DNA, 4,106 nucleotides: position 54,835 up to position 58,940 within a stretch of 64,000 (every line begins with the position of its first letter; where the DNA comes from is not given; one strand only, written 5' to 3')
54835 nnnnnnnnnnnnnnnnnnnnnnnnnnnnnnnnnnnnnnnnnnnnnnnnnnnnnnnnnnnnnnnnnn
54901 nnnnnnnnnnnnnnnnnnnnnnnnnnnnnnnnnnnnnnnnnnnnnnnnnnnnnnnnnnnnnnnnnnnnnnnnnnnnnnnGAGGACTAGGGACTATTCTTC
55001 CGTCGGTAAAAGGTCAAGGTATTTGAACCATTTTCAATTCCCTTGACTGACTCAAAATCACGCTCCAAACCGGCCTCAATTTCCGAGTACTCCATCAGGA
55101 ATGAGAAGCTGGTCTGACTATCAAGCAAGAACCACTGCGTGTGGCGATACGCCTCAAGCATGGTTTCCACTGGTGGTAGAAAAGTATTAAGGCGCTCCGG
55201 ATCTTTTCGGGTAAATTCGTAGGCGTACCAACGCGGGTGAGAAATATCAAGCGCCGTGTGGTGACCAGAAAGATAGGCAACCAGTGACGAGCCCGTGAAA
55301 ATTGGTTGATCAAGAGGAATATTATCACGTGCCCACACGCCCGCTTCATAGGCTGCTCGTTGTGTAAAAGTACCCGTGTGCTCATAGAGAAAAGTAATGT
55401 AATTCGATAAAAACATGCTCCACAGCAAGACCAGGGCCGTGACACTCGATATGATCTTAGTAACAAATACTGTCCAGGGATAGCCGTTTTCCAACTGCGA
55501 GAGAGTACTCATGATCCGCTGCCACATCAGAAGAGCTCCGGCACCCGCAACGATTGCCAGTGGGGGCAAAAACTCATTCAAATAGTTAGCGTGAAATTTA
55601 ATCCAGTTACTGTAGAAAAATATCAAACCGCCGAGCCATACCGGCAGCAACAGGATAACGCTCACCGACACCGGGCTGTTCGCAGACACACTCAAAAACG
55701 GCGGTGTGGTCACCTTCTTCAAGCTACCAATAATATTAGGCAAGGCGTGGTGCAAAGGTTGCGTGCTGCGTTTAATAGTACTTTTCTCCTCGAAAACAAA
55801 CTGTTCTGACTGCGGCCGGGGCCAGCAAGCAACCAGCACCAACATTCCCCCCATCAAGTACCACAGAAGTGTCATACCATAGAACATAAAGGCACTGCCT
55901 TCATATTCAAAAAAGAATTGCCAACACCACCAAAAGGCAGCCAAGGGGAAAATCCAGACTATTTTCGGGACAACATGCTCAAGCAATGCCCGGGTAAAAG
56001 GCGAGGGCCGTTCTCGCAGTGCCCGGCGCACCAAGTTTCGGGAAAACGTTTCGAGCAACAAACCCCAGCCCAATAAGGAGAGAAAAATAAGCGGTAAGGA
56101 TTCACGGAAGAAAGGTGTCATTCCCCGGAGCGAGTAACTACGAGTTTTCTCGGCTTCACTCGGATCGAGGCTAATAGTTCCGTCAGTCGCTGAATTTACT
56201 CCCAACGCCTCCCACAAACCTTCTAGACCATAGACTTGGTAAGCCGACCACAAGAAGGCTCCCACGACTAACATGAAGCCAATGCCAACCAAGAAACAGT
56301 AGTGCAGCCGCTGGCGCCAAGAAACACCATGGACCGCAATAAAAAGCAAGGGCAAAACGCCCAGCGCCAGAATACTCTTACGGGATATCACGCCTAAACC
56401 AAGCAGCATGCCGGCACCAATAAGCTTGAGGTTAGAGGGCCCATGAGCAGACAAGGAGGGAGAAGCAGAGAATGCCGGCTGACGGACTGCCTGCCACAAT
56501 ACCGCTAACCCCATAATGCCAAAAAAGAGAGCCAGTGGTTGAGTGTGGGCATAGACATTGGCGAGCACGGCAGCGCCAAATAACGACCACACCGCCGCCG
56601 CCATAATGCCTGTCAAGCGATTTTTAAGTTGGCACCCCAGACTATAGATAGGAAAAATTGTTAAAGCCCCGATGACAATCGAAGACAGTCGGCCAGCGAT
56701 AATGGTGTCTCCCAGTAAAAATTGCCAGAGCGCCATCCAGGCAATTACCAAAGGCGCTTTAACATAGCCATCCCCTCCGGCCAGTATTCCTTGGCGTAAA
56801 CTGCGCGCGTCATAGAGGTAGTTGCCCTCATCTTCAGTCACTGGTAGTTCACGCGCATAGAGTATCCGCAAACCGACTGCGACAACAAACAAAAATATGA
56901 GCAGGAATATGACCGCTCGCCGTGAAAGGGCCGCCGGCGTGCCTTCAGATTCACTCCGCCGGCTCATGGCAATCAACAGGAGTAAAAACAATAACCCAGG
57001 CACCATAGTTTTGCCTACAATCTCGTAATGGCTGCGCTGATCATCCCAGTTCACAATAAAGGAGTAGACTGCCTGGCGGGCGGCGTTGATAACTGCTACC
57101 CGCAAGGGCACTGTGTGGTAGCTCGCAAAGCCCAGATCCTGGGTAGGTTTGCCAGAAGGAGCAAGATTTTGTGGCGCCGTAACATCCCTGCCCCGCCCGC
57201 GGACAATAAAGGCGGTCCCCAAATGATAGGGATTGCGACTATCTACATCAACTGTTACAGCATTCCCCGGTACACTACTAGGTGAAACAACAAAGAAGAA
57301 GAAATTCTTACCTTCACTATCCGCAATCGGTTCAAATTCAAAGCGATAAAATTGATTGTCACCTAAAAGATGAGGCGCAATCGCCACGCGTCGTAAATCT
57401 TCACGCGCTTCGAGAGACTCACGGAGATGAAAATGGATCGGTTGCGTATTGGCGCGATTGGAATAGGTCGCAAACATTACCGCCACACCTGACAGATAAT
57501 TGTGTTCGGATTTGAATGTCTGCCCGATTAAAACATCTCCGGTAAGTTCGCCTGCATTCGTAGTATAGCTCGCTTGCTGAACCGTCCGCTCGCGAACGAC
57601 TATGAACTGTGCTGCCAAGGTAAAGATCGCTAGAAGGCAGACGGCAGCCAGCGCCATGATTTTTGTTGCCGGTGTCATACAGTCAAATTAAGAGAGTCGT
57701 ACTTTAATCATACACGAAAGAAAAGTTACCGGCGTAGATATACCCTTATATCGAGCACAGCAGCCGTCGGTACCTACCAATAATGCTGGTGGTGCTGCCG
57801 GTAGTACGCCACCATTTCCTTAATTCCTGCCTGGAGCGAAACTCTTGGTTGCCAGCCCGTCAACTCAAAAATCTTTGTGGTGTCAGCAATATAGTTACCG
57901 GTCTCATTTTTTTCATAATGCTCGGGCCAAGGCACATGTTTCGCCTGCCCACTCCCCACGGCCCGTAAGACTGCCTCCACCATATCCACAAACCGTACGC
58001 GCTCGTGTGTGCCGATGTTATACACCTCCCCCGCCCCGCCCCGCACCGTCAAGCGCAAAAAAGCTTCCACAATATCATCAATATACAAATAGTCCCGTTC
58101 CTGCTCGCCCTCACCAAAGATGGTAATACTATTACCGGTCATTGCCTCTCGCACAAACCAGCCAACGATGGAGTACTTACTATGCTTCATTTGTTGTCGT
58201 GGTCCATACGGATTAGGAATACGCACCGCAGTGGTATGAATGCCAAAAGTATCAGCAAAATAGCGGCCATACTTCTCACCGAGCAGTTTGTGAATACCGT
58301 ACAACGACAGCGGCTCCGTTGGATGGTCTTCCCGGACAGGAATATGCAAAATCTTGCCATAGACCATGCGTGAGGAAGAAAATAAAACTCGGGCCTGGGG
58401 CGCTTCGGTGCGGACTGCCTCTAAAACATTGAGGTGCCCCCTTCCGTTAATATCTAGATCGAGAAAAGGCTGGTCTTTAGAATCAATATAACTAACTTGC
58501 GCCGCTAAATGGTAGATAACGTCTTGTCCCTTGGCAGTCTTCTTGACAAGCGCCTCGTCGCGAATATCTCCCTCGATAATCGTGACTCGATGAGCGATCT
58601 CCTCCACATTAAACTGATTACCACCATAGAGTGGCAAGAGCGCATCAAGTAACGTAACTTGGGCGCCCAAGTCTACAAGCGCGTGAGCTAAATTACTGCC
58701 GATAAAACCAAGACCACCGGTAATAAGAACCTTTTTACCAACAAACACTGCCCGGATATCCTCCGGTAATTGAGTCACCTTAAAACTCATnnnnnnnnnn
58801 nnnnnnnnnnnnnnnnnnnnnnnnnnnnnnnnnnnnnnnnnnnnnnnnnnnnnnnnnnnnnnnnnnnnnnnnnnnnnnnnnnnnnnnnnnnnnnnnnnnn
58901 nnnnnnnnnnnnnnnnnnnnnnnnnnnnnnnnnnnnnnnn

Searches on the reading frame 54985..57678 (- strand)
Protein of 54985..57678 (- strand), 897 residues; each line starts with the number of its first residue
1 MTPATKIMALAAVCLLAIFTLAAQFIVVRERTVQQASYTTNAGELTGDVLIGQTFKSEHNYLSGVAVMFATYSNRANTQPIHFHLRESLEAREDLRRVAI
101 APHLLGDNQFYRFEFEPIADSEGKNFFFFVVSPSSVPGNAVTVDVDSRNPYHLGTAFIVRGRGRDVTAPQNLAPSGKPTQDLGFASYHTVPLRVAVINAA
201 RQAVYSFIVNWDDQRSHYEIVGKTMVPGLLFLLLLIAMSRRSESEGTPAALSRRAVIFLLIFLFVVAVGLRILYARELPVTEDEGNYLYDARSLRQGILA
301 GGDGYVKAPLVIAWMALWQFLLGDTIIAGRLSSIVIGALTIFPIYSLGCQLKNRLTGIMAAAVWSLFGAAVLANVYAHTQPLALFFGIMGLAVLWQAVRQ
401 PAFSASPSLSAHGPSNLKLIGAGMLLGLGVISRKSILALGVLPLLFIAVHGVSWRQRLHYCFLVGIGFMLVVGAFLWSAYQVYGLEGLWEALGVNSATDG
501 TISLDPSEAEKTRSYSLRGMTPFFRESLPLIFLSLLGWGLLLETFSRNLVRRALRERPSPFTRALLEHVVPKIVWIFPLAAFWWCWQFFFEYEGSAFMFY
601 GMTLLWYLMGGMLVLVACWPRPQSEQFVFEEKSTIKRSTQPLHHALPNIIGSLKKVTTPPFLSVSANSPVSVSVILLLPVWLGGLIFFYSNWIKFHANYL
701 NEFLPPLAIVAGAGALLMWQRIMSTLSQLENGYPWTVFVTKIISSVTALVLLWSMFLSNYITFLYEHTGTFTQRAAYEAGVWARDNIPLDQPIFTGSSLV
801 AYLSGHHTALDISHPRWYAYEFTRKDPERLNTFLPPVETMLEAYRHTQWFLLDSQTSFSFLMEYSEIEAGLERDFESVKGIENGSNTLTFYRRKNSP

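Call 3: search_protein_families(library=pfam, proteins=[window:54985-57678:-], max_evalue=0.01)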
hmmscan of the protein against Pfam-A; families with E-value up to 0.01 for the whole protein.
window:54985-57678:- (897 aa): 0 families

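Call 4: search_protein_families(library=ncbifam, proteins=[window:54985-57678:-], max_evalue=0.01)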
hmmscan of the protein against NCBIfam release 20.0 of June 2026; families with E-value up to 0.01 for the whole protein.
window:54985-57678:- (897 aa): 1 family
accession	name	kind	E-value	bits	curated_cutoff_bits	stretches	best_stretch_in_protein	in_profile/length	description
TIGR04154.1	archaeo_STT3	subfamily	0.0013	17.2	450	1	328-475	97-253/831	oligosaccharyl transferase, archaeosortase A system-associated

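Call 37: search_solved_structures(query=window:54985-57678:-, max_evalue=1)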
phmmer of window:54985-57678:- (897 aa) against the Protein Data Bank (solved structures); distinct sequences matched with E-value up to 1: 0.

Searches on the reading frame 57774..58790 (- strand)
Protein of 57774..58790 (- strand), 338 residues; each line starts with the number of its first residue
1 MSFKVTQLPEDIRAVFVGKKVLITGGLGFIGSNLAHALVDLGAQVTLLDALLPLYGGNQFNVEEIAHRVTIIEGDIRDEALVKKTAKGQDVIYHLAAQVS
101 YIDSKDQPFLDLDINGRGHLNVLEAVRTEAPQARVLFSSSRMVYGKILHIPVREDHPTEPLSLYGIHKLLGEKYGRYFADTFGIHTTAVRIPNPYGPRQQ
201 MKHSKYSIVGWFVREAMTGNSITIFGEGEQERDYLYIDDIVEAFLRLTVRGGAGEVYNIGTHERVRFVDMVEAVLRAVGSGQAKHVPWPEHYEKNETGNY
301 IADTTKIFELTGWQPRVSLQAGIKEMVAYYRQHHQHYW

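Call 3: search_protein_families(library=pfam, proteins=[window:57774-58790:-], max_evalue=0.01)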
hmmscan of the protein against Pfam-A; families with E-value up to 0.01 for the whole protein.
window:57774-58790:- (338 aa): 10 families
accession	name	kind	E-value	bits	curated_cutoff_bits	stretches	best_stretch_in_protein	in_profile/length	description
PF01370.27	Epimerase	-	1.1e-53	182.5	20.9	1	21-260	1-240/240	NAD dependent epimerase/dehydratase family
PF16363.11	GDP_Man_Dehyd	-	3.7e-53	181.6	27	1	22-326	1-332/332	GDP-mannose 4,6 dehydratase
PF01073.25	3Beta_HSD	-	4.2e-14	52.7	22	1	22-244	1-225/280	3-beta hydroxysteroid dehydrogenase/isomerase family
PF04321.23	RmlD_sub_bind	-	1.4e-11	44.4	27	1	20-225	2-176/287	RmlD substrate binding domain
PF02719.21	Polysacc_synt_2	-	1.3e-10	41.3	20.2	1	21-283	1-252/293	Polysaccharide biosynthesis protein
PF07993.18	NAD_binding_4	-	1.9e-05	24.4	20.1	1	55-148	47-145/258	Male sterility protein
PF00106.31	adh_short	-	0.00077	19.4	26.6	1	19-87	1-69/195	short chain dehydrogenase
PF13460.12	NAD_binding_10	-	0.0015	18.9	27.2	1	25-139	1-97/184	NAD(P)H-binding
PF08659.16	KR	-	0.0023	18.3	22.6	0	21-86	3-72/180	KR domain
PF07992.20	Pyr_redox_2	-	0.0036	17.2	26.1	1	11-55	135-178/291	Pyridine nucleotide-disulphide oxidoreductase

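Call 4: search_protein_families(library=ncbifam, proteins=[window:57774-58790:-], max_evalue=0.01)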
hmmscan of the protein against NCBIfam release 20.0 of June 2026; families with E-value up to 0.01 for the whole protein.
window:57774-58790:- (338 aa): 50 families (the best 25 are shown)
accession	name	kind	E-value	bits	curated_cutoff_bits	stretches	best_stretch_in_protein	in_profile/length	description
TIGR01181.1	dTDP_gluc_dehyt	equivalog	7.5e-50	169.8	365.1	1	20-336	1-317/321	dTDP-glucose 4,6-dehydratase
TIGR04180.1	EDH_00030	hypoth_equivalog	4.2e-42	144.2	475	1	21-317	1-296/297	NAD-dependent 4,6-dehydratase LegB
TIGR02197.1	heptose_epim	equivalog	6.3e-34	117.6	274.6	1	21-331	1-314/316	ADP-glyceromanno-heptose 6-epimerase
TIGR01179.1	galE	equivalog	2.2e-32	112.2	262.3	1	20-335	1-330/332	UDP-glucose 4-epimerase GalE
NF011728.1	PRK15181.1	equivalog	5.3e-29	101.3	760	1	14-335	11-342/348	Vi polysaccharide biosynthesis UDP-N-acetylglucosaminuronic acid C-4 epimerase TviC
NF007582.0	PRK10217.1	equivalog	1.2e-27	97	698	1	19-333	2-334/355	dTDP-glucose 4,6-dehydratase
NF007490.0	PRK10084.1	subfamily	3.7e-27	95.3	649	1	20-335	2-339/361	dTDP-glucose 4,6-dehydratase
NF043036.1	ErythonDh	equivalog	1.2e-24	87.1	325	1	20-193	2-178/321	D-erythronate dehydrogenase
NF007956.0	PRK10675.1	subfamily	3.1e-23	82.5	394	1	20-337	2-336/338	UDP-glucose 4-epimerase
NF008360.0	PRK11150.1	equivalog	1.6e-21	76.8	452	1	21-330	2-306/310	ADP-glyceromanno-heptose 6-epimerase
TIGR02622.1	CDP_4_6_dhtase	equivalog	6.2e-21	74.9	278.45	1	15-143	1-132/352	CDP-glucose 4,6-dehydratase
TIGR03466.1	HpnA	hypoth_equivalog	5.1e-18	65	367.65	1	20-282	2-250/327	hopanoid-associated sugar epimerase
NF042422.1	oxyalk_red_OleD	equivalog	1.1e-16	61.1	580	1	20-293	2-266/329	2-alkyl-3-oxoalkanoate reductase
TIGR01472.1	gmd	equivalog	1.8e-16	60.3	415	1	21-328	3-336/342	GDP-mannose 4,6-dehydratase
NF047922.1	GDPFucSynFcl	equivalog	3e-16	59.8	500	1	86-335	51-306/308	GDP-L-fucose synthase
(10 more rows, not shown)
